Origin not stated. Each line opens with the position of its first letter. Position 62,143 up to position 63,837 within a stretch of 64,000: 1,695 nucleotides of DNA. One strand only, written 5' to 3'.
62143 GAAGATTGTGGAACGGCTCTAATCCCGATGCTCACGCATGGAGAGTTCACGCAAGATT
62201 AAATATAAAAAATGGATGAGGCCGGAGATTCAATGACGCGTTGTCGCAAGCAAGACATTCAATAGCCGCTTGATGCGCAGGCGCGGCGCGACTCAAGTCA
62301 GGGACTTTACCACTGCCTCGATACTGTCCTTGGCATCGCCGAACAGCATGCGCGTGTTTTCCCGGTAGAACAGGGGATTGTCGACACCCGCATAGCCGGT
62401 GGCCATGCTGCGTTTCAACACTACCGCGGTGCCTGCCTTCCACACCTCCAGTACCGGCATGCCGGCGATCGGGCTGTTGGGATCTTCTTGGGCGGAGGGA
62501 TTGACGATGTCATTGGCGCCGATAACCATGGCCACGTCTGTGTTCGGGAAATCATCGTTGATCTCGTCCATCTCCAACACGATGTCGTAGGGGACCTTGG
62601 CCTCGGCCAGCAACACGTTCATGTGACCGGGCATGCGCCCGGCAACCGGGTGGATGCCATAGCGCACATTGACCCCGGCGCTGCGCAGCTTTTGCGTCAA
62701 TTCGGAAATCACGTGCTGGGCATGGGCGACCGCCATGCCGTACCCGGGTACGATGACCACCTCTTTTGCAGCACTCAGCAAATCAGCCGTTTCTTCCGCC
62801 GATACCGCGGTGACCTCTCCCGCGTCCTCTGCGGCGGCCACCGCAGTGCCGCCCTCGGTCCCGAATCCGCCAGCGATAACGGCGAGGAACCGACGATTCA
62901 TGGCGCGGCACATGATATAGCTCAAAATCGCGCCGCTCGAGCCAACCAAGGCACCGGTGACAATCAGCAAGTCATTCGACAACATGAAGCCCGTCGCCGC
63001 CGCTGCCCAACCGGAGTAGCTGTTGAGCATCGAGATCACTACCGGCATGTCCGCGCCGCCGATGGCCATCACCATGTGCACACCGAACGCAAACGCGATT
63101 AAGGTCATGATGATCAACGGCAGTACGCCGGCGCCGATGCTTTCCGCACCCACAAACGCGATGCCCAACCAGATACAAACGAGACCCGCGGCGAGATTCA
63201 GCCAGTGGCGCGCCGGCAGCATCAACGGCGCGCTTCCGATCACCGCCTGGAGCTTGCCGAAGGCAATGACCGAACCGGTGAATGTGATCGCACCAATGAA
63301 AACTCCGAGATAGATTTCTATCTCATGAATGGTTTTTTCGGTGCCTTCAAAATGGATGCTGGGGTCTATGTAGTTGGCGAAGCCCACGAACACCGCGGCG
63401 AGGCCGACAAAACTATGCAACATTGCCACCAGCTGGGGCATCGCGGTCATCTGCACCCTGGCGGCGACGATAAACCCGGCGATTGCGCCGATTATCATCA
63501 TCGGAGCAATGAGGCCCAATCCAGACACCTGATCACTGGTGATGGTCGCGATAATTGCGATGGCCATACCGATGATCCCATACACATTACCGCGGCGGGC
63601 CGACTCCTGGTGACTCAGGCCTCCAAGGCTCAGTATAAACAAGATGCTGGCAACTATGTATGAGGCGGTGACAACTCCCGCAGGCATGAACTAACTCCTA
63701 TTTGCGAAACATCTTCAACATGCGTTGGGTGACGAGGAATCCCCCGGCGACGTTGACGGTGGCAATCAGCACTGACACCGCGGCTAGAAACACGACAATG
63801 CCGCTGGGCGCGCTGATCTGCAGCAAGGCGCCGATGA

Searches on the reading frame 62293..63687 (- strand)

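Call 32: search_protein_families(library=pfam, proteins=[window:62293-63687:-], max_evalue=0.00001)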
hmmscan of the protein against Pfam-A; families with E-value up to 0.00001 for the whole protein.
window:62293-63687:- (464 aa): 1 family
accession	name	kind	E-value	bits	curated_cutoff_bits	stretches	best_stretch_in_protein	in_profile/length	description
PF02233.22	PNTB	-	1.2e-199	664.4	31.7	1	7-461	2-455/456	NAD(P) transhydrogenase beta subunit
